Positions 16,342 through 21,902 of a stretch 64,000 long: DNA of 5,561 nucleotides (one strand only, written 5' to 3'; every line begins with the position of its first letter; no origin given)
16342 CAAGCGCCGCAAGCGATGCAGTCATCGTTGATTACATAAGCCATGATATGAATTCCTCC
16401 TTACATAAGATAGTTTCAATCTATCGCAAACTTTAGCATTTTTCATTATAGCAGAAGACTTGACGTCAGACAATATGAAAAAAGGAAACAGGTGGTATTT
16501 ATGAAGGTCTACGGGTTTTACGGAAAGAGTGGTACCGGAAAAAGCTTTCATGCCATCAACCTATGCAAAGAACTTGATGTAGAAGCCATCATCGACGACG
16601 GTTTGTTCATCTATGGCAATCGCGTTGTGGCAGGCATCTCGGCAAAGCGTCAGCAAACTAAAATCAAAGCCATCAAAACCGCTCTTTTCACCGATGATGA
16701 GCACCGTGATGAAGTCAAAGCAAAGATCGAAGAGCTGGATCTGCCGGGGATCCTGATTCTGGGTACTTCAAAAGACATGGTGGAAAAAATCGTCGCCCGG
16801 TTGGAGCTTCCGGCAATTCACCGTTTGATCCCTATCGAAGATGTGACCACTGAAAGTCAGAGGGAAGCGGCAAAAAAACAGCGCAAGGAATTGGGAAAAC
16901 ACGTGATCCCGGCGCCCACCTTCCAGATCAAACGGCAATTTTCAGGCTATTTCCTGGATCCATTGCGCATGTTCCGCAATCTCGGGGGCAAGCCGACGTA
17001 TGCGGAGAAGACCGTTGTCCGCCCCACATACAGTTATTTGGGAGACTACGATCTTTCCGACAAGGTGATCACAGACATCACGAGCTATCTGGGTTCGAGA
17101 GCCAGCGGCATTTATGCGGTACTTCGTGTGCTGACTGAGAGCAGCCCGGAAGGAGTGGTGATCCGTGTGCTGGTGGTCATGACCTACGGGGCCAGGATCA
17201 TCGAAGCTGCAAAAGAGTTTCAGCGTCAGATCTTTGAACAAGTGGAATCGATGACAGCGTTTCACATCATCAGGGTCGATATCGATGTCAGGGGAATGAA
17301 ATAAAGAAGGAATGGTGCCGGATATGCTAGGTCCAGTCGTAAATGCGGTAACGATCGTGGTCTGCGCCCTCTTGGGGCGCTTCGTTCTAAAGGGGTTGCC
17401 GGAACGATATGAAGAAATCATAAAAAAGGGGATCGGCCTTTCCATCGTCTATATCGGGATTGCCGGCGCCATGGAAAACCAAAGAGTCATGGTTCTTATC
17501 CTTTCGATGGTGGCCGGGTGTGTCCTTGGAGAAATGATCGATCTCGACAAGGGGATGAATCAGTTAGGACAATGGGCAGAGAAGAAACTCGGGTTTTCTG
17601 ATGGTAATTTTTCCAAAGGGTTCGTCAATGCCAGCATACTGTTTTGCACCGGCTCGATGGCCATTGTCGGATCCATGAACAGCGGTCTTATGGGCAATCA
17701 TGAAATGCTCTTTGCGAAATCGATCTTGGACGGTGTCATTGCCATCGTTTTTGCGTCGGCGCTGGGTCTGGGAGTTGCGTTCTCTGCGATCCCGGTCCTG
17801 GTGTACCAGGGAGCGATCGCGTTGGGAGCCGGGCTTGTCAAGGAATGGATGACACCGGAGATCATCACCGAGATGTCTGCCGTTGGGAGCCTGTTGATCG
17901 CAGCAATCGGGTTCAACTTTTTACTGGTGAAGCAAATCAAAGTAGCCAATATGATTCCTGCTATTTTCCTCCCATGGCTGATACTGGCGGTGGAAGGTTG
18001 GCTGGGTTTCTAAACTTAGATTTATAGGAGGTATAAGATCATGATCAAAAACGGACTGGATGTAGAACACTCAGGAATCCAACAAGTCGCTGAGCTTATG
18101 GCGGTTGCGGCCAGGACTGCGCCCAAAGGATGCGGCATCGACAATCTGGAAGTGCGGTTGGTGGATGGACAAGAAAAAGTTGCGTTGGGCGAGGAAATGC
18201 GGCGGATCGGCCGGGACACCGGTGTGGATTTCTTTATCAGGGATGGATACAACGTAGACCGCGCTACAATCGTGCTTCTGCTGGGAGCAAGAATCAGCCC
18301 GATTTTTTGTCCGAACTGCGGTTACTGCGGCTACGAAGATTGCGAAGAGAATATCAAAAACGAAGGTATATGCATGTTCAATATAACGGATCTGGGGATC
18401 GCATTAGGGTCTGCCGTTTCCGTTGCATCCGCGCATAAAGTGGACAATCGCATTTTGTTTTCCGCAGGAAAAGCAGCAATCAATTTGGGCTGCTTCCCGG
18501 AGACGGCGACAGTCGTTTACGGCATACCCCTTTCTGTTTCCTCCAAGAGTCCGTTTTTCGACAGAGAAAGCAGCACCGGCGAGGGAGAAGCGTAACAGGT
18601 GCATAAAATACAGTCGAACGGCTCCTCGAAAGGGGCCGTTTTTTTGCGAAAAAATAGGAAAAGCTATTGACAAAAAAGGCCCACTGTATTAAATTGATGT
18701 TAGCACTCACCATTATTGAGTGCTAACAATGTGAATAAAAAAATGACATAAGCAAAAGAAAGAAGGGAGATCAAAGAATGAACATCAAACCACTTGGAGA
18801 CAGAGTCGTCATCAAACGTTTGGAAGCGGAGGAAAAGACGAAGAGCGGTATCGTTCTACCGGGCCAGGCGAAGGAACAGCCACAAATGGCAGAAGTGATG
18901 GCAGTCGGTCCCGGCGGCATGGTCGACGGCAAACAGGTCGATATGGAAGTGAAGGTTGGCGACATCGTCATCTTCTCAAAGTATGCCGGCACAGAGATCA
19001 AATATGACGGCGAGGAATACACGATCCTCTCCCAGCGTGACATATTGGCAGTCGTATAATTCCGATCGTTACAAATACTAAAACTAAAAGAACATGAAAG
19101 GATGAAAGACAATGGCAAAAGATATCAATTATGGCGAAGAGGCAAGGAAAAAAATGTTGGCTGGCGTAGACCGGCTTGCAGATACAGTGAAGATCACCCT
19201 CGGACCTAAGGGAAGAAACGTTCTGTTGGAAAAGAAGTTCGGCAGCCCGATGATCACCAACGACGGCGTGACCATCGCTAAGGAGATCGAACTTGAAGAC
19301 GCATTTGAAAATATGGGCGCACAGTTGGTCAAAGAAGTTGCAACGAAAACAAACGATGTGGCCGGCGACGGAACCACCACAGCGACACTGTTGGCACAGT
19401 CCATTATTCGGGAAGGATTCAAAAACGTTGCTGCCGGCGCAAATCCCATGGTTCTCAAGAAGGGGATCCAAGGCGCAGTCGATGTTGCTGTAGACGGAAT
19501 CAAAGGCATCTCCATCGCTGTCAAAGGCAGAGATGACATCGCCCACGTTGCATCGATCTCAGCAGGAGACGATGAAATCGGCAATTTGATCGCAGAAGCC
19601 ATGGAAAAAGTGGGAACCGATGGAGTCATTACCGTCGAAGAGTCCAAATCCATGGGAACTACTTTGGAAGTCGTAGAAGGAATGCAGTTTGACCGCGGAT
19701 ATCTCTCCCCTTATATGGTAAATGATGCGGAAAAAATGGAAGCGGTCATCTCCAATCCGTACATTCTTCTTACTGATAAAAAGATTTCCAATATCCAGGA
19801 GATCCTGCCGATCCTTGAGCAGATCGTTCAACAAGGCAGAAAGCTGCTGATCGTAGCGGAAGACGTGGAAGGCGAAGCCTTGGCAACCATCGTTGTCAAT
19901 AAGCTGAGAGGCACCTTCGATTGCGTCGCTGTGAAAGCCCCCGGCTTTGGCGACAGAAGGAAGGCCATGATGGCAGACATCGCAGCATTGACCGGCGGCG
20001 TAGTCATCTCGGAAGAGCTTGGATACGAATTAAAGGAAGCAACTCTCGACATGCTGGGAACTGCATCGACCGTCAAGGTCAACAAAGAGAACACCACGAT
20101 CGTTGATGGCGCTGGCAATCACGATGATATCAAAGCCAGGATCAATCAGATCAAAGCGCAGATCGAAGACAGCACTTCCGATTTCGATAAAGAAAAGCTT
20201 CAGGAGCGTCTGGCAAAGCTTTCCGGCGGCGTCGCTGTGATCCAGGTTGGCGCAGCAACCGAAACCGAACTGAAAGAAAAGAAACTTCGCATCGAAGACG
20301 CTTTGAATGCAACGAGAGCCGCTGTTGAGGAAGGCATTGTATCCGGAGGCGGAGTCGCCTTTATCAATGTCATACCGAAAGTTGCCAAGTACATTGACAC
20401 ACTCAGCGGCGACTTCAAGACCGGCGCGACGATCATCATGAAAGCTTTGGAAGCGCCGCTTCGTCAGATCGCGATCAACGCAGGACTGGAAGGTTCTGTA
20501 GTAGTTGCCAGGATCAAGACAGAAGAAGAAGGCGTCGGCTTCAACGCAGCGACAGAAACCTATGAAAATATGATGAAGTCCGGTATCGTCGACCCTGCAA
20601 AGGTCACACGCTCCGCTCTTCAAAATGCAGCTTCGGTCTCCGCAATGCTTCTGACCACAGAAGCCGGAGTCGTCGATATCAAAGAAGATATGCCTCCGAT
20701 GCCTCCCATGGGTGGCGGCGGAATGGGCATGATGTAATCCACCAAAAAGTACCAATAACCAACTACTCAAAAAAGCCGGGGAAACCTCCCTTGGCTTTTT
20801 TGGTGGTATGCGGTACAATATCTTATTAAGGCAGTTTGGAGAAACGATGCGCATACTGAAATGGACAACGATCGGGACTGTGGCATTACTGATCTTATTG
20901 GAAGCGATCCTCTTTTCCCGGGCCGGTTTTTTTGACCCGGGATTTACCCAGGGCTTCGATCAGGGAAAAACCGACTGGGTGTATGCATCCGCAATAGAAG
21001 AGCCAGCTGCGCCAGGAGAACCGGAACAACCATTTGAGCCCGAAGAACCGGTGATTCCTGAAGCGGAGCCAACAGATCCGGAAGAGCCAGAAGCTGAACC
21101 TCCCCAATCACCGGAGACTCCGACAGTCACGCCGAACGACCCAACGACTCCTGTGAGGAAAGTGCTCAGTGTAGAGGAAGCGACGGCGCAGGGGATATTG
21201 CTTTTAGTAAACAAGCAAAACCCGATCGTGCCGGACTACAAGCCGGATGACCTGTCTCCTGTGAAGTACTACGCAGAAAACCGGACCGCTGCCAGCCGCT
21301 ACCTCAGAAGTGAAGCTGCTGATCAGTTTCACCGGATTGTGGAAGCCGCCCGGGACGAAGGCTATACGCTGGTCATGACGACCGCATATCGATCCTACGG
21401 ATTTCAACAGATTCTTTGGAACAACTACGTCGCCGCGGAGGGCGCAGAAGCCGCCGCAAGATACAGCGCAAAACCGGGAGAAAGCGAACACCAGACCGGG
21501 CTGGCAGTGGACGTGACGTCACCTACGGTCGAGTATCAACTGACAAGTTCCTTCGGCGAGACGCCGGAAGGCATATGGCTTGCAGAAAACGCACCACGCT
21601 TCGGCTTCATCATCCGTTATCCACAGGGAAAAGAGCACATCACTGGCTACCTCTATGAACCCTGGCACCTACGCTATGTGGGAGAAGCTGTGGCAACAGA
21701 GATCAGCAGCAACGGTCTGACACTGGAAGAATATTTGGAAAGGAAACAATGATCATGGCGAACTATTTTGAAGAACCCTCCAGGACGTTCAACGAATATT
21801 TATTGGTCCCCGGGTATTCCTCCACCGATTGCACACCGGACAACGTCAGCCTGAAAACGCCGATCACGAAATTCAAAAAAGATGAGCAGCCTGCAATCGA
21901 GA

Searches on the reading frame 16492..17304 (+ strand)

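Call 62: search_protein_families(library=pfam, proteins=[window:16492-17304:+], max_evalue=0.00001)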
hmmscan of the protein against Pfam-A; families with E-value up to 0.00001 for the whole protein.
window:16492-17304:+ (270 aa): 1 family
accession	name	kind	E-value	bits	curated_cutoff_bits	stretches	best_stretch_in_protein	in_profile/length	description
PF03780.18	Asp23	-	1.4e-08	35.6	28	1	216-269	53-107/108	Asp23 family, cell envelope-related function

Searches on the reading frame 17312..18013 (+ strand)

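Call 62: search_protein_families(library=pfam, proteins=[window:17312-18013:+], max_evalue=0.00001)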
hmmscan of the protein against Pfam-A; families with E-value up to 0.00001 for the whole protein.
window:17312-18013:+ (233 aa): 1 family
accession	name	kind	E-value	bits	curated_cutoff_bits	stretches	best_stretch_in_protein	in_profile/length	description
PF04474.17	DUF554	-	3.6e-79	265.7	25.1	1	6-225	1-219/220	Protein of unknown function (DUF554)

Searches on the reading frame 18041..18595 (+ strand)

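Call 62: search_protein_families(library=pfam, proteins=[window:18041-18595:+], max_evalue=0.00001)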
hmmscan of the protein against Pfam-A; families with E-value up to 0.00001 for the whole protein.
window:18041-18595:+ (184 aa): 1 family
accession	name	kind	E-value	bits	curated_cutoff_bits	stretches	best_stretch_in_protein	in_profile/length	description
PF09918.14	DUF2148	-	2e-30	105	25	1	109-175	3-68/68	Uncharacterized protein containing a ferredoxin domain (DUF2148)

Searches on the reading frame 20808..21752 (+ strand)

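Call 8: search_protein_families(library=pfam, proteins=[window:20808-21752:+])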
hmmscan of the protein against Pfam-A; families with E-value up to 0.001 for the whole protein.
window:20808-21752:+ (314 aa): 1 family
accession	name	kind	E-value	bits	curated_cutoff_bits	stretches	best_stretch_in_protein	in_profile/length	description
PF02557.22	VanY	-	2.6e-44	150.7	25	1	164-292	2-131/132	D-alanyl-D-alanine carboxypeptidase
